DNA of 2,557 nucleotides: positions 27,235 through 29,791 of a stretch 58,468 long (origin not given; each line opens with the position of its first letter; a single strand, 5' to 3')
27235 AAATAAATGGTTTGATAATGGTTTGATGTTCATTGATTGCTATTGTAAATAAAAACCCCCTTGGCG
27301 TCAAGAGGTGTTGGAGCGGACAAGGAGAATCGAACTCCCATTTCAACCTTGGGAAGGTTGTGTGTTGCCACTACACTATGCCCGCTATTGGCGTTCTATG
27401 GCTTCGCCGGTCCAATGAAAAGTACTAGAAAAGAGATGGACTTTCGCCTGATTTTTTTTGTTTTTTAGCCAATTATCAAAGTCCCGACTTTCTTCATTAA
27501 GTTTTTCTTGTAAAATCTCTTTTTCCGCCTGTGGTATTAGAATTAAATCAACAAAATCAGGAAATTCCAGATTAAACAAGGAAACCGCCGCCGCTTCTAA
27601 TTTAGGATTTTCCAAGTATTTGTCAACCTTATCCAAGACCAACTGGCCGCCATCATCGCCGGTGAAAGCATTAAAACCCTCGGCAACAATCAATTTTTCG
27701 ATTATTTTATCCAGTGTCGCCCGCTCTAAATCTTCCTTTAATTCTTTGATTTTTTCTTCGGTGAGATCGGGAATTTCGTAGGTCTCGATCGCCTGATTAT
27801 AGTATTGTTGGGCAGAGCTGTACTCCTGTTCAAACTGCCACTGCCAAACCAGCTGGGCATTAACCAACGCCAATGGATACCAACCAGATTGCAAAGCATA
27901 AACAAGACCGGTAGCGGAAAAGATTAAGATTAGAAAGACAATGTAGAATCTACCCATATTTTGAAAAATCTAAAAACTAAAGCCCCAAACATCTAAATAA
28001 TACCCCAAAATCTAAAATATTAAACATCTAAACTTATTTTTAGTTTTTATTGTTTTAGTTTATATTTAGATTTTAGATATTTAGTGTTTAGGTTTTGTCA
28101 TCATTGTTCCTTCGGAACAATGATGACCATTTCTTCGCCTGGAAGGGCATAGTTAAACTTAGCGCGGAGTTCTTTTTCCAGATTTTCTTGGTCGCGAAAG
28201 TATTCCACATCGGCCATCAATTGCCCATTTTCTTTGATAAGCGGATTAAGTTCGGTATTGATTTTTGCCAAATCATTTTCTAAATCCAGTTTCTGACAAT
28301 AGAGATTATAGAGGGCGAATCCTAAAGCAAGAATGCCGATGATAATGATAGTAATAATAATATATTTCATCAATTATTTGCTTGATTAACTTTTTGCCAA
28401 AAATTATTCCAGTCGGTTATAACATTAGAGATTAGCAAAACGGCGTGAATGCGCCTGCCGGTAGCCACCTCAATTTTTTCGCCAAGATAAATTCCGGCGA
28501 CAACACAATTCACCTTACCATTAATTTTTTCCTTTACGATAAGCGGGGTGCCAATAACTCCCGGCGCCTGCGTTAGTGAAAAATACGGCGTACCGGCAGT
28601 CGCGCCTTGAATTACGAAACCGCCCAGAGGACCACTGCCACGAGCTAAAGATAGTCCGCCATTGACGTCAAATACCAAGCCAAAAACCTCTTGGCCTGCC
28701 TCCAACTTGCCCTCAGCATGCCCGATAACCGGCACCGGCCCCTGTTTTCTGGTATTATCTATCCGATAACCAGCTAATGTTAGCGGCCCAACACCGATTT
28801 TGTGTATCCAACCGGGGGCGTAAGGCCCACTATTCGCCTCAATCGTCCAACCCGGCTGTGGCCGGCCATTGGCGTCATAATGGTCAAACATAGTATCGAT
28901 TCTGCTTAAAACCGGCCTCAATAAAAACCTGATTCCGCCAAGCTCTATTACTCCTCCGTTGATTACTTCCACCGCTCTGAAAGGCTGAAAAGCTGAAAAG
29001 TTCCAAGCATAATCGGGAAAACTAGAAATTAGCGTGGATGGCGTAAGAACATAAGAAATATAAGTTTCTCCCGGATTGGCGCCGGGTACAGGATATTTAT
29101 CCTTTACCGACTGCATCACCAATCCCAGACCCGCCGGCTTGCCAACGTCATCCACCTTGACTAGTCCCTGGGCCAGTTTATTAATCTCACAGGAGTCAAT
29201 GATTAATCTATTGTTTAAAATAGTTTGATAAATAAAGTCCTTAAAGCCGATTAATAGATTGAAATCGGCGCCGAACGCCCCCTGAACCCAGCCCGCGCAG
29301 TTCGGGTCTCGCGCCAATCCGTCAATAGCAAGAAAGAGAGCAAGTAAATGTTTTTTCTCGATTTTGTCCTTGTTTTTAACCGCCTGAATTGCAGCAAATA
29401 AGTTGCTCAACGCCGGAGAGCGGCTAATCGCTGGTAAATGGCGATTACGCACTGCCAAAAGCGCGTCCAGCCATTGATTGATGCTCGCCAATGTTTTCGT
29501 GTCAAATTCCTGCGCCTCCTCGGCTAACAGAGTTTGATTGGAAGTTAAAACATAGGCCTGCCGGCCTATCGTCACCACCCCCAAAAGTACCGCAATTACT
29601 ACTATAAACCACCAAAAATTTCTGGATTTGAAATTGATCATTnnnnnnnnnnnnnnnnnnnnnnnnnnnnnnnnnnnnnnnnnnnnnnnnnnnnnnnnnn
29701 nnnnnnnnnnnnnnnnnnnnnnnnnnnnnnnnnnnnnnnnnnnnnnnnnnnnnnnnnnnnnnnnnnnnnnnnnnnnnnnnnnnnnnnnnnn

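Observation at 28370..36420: Translationally coupled operon of five membrane-anchored extracytoplasmic proteins: shared helical module, different enzymatic heads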

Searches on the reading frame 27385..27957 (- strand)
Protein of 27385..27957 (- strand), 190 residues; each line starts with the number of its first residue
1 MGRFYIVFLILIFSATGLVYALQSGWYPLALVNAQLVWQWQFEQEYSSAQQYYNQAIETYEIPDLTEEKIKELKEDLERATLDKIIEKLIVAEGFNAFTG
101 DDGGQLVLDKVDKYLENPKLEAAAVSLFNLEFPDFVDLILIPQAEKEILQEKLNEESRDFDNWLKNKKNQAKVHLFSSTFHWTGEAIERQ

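Call 3: search_protein_families(library=pfam, proteins=[window:27385-27957:-], max_evalue=1)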
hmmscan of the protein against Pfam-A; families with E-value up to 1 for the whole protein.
window:27385-27957:- (190 aa): 3 families
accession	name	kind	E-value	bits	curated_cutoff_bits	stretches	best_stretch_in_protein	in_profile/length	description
PF13624.11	SurA_N_3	-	0.00051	20.3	27.2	1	6-92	18-98/162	SurA-like N-terminal domain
PF18211.6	Csm1_B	-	0.24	11.8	26.4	0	66-101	57-92/94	Csm1 subunit domain B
PF04614.17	Pex19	-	0.39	10.8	22.2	1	144-171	141-168/249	Pex19 protein family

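Call 4: search_protein_families(library=ncbifam, proteins=[window:27385-27957:-], max_evalue=1)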
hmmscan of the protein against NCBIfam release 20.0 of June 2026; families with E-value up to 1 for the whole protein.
window:27385-27957:- (190 aa): 0 families

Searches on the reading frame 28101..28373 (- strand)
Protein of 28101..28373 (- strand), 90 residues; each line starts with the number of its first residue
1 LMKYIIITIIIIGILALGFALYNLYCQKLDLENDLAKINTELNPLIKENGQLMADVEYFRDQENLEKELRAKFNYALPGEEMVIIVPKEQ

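Call 3: search_protein_families(library=pfam, proteins=[window:28101-28373:-], max_evalue=1)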
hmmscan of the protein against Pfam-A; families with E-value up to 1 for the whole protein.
window:28101-28373:- (90 aa): 1 family
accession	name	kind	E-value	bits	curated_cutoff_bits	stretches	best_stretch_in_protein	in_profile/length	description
PF04977.20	DivIC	-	2.7e-08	33.9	28.9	1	11-87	2-79/80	Septum formation initiator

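Call 4: search_protein_families(library=ncbifam, proteins=[window:28101-28373:-], max_evalue=1)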
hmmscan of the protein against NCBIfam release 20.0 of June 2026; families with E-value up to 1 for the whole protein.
window:28101-28373:- (90 aa): 6 families
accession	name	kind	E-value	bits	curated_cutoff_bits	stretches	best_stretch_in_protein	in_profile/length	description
NF049847.1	FtsL_COG5462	equivalog_domain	0.0029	17.2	50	1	7-70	4-67/85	cell division protein FtsL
TIGR02209.1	ftsL_broad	equivalog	0.011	15.7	42.45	1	6-71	4-69/85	cell division protein FtsL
NF053579.1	LolA3_fam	equivalog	0.018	14.6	83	1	2-43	1-39/232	LolA3 family protein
NF052432.1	TC0500_fam_Inc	equivalog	0.044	13.1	240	1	7-53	75-121/214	TC0500 family inclusion membrane protein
NF040508.1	LVIS_2131_fam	hypoth_equivalog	0.1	12.5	100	1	7-82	48-122/202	LVIS_2131 family protein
NF040843.1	SE2200_fam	equivalog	0.23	11.6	30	1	2-22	1-21/33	SE2200 family small protein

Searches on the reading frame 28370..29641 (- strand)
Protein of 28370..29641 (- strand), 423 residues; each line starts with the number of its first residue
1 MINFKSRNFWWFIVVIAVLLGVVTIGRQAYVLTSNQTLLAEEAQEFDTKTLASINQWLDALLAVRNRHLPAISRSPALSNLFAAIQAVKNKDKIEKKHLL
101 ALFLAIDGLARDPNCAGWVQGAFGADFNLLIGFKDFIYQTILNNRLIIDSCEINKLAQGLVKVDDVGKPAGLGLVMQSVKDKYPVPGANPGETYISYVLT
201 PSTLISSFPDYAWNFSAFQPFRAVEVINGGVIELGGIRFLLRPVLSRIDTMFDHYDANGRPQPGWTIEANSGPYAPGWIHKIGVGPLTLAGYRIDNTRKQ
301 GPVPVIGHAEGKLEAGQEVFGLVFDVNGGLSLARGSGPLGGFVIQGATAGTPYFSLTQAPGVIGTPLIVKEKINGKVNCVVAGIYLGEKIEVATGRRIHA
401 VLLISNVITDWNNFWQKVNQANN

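Call 3: search_protein_families(library=pfam, proteins=[window:28370-29641:-], max_evalue=1)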
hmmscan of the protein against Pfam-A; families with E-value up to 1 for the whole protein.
window:28370-29641:- (423 aa): 0 families

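Call 4: search_protein_families(library=ncbifam, proteins=[window:28370-29641:-], max_evalue=1)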
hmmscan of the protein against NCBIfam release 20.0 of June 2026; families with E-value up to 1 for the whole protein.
window:28370-29641:- (423 aa): 1 family
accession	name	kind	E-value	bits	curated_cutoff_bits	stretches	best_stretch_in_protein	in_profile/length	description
TIGR02666.1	moaA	equivalog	0.065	12.2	284.05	1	29-91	93-153/336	GTP 3',8-cyclase MoaA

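Call 13: search_protein_families(library=phrogs, proteins=[window:28370-29641:-], max_evalue=1)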
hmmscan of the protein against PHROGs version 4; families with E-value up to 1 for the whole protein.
window:28370-29641:- (423 aa): 2 families
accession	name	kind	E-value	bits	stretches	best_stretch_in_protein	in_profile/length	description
phrog_34874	-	moron, auxiliary metabolic gene and host takeover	0.14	12.3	1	15-125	6-123/370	host range and adsorption protein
phrog_11453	-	unknown function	0.44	11.5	1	288-303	2-17/35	-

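Call 14: search_protein_families(library=padloc, proteins=[window:28370-29641:-], max_evalue=1)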
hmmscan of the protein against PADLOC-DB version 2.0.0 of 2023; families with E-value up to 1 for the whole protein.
window:28370-29641:- (423 aa): 0 families

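Call 75: find_related_loci(query=window:28370-29641:-, collection=viral_contigs, flank=6000)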
Query window:28370-29641:- (423 aa) in viral_contigs; peptide patterns used: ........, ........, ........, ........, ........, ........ (x = any residue, [..] = any of these).
19 stretches matched a pattern, but none encodes a relative of the query by tblastn (E <= 1e-3).
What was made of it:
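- Tried and rejected: P5 found nothing in viral contigs (call 75).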

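Call 93: search_solved_structures(query=window:28370-29641:-, max_evalue=1)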
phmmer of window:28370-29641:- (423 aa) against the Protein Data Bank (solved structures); distinct sequences matched with E-value up to 1: 1.
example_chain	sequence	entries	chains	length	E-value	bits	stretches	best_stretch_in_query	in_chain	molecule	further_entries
7pkt_d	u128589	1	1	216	0.29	13.1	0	206-226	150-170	uL5m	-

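Call 96: list_cluster_members(proteins=[window:28370-29641:-, P0004, P0005, window:28101-28373:-, window:27385-27957:-])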
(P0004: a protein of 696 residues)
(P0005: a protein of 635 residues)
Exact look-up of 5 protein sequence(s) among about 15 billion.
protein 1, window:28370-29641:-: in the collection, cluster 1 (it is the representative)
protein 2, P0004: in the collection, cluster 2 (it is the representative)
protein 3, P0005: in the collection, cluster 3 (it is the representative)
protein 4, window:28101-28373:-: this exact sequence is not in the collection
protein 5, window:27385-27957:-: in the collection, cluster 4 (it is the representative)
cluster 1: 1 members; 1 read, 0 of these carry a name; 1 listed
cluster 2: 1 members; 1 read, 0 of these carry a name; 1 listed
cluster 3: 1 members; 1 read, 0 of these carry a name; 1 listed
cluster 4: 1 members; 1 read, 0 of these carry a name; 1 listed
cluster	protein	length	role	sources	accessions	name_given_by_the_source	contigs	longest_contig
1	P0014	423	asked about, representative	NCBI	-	-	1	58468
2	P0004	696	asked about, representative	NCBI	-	-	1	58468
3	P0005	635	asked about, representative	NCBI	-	-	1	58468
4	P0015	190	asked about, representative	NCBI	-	-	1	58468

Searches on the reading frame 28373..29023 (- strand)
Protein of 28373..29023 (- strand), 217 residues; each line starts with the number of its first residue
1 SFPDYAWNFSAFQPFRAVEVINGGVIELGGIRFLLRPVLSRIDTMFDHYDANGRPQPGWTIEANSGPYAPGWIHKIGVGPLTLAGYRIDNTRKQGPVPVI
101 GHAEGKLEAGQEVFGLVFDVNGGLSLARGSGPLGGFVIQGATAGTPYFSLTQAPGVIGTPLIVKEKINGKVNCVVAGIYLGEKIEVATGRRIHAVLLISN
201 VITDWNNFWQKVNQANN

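Call 25: search_protein_families(library=pfam, proteins=[window:28373-29023:-], max_evalue=10)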
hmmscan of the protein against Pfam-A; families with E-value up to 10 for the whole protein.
seq(217 aa): 0 families
